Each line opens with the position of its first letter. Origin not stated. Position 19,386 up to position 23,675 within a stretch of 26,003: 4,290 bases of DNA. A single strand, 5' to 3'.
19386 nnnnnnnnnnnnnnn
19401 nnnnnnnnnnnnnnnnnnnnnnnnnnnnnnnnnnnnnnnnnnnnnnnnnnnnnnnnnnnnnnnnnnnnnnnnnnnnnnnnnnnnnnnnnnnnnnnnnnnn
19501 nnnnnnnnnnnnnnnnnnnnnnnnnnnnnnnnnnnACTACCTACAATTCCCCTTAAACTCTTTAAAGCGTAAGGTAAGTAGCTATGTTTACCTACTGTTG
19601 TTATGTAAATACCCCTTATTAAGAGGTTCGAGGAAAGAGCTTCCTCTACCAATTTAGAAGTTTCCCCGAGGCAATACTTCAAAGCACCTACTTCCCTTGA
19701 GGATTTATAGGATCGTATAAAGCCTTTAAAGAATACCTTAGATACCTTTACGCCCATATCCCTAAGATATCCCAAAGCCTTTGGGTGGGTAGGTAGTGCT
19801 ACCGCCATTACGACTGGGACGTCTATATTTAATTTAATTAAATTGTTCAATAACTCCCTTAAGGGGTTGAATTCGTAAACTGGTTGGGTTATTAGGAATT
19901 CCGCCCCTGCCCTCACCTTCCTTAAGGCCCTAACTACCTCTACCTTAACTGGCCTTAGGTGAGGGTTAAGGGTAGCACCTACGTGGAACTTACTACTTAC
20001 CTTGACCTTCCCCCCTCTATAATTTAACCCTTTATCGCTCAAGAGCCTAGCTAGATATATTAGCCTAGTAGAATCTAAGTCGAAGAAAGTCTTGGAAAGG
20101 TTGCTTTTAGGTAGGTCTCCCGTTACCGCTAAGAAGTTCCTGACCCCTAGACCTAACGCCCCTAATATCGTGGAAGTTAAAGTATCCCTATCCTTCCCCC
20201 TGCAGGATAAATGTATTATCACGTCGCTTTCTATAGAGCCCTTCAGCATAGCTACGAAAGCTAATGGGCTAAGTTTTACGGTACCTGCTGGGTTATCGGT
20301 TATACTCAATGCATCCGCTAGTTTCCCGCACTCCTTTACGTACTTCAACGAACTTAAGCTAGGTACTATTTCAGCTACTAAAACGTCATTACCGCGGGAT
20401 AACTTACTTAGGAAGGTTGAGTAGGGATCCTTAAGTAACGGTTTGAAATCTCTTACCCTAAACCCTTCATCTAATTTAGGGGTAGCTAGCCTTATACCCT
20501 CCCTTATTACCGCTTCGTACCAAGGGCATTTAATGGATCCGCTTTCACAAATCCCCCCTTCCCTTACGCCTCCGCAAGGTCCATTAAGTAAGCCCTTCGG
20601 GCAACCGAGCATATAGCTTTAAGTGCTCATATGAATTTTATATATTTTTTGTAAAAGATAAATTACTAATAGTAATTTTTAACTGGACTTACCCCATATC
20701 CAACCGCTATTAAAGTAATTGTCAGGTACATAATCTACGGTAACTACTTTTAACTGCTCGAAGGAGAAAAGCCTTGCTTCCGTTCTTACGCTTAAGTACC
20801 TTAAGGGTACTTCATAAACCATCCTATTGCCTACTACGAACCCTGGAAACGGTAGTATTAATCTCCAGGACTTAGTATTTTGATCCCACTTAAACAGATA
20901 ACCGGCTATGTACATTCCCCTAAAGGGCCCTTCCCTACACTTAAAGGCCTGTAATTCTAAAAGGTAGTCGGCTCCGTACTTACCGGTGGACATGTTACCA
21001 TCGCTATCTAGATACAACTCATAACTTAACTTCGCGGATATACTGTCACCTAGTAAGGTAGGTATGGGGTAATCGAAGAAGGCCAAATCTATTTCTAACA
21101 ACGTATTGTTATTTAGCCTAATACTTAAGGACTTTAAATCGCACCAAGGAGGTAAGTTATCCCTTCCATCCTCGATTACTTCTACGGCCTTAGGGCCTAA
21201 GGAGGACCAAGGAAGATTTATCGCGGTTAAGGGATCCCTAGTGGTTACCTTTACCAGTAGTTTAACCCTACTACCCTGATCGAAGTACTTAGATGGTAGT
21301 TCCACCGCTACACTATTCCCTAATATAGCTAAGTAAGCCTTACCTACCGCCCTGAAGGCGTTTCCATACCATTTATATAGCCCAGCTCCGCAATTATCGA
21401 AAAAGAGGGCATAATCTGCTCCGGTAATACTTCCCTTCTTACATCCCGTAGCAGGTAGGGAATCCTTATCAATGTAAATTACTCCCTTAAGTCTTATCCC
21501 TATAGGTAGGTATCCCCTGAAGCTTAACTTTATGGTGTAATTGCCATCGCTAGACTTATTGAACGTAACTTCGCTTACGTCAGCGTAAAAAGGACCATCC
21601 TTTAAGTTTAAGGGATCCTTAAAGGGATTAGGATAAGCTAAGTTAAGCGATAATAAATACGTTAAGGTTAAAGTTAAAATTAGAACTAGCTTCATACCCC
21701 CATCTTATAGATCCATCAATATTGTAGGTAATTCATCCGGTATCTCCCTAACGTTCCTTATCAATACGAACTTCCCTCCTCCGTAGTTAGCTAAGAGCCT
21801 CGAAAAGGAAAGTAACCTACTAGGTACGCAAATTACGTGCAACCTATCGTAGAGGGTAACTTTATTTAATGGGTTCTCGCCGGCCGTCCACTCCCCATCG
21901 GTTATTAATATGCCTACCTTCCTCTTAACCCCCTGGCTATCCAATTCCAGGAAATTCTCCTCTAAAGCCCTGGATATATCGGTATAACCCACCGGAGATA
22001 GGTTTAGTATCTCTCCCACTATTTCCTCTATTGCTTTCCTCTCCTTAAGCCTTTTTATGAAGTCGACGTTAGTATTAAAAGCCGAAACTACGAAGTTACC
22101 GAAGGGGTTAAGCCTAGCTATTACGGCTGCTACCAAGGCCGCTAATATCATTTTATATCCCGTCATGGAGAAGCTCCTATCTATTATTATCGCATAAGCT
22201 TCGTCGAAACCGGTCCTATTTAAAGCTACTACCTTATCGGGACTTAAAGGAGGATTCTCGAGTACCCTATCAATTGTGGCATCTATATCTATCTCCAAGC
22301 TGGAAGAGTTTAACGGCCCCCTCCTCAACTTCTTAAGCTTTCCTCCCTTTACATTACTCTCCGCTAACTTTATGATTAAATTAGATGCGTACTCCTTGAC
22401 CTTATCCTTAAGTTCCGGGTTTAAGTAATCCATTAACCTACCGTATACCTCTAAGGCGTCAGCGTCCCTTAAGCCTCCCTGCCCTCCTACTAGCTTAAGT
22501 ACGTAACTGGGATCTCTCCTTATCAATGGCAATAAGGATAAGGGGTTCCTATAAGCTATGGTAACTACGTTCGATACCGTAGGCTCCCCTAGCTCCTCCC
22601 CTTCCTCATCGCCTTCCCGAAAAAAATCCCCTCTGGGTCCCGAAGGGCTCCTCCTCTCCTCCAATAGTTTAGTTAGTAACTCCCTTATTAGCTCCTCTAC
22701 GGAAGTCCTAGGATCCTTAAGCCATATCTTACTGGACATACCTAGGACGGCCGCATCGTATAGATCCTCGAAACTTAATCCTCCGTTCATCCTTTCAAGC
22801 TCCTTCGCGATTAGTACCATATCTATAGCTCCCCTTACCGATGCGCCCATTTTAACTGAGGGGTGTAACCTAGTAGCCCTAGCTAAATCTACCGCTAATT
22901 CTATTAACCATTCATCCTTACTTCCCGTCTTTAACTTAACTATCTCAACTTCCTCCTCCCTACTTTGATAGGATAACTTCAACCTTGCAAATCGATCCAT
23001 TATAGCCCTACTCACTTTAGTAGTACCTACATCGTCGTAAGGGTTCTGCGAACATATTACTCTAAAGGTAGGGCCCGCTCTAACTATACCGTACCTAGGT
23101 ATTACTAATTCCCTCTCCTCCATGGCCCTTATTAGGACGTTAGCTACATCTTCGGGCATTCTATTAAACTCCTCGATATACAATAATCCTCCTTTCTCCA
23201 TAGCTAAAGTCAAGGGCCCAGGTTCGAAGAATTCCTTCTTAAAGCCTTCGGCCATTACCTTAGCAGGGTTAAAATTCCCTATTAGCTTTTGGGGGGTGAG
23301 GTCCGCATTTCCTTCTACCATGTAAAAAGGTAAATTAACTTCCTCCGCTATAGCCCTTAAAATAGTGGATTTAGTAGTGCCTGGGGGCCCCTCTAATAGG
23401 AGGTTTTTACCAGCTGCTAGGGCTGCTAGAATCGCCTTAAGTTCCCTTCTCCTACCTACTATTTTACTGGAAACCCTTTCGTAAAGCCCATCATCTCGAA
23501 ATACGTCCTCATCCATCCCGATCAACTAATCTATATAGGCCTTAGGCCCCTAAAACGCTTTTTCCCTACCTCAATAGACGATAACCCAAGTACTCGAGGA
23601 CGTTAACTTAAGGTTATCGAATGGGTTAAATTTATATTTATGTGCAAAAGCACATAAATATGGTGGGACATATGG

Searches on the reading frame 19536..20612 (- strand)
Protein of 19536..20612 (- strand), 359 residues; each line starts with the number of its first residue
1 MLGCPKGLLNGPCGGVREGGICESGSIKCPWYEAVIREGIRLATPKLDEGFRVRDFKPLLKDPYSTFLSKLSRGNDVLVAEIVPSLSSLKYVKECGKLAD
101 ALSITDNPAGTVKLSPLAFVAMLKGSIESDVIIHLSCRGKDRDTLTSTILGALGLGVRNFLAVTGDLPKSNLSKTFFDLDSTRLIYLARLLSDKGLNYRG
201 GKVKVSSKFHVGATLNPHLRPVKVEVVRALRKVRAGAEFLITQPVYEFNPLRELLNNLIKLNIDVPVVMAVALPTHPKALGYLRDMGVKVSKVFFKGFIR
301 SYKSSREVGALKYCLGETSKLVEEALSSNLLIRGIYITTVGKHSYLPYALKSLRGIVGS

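Call 70: search_protein_families(library=pfam, proteins=[window:19536-20612:-], max_evalue=0.0001)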
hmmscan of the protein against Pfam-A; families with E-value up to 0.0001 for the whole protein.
window:19536-20612:- (359 aa): 2 families
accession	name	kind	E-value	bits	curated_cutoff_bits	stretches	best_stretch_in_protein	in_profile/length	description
PF02219.23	MTHFR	-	2.4e-17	63.6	24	1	99-272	41-208/287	Methylenetetrahydrofolate reductase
PF12225.13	DUF5981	-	1.1e-06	28.6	23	1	3-37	41-75/95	Methylene-tetrahydrofolate reductase C terminal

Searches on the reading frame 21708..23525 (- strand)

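Call 70: search_protein_families(library=pfam, proteins=[window:21708-23525:-], max_evalue=0.0001)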
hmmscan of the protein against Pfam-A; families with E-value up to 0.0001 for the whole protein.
window:21708-23525:- (606 aa): 11 families
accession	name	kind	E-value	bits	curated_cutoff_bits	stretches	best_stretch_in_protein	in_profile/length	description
PF07728.20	AAA_5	-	3.3e-24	85.9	22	1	41-179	1-139/139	AAA domain (dynein-related subfamily)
PF07726.17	AAA_3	-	5.8e-15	55.8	27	1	42-179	2-129/131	ATPase family associated with various cellular activities (AAA)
PF00493.29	MCM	-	2.2e-08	33.9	23.3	1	38-162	56-173/224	MCM P-loop domain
PF01078.27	Mg_chelatase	-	1.5e-07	31.5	20.3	0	21-60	4-43/207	Magnesium chelatase, subunit ChlI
PF13191.12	AAA_16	-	5.2e-07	30.8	32.6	1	22-77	2-63/167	AAA ATPase domain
PF05762.20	VWA_CoxE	-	1.4e-06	28.3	26.4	1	397-554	12-169/222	VWA domain containing CoxE-like protein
PF00004.35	AAA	-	1.5e-06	29.1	21.2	1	42-165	1-113/131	ATPase family associated with various cellular activities (AAA)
PF20030.5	bpMoxR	-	2e-06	27.5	27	1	16-89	8-81/205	MoxR domain in the MoxR-vWA-beta-propeller ternary systems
PF13519.12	VWA_2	-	7e-06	27.1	27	1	445-545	2-107/107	von Willebrand factor type A domain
PF05496.18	RuvB_N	-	1.1e-05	25.7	27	0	108-157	81-126/159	Holliday junction DNA helicase RuvB P-loop domain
PF25201.1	nSTAND6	-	2.2e-05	24.9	27.7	0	23-85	2-67/148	Novel STAND NTPase 6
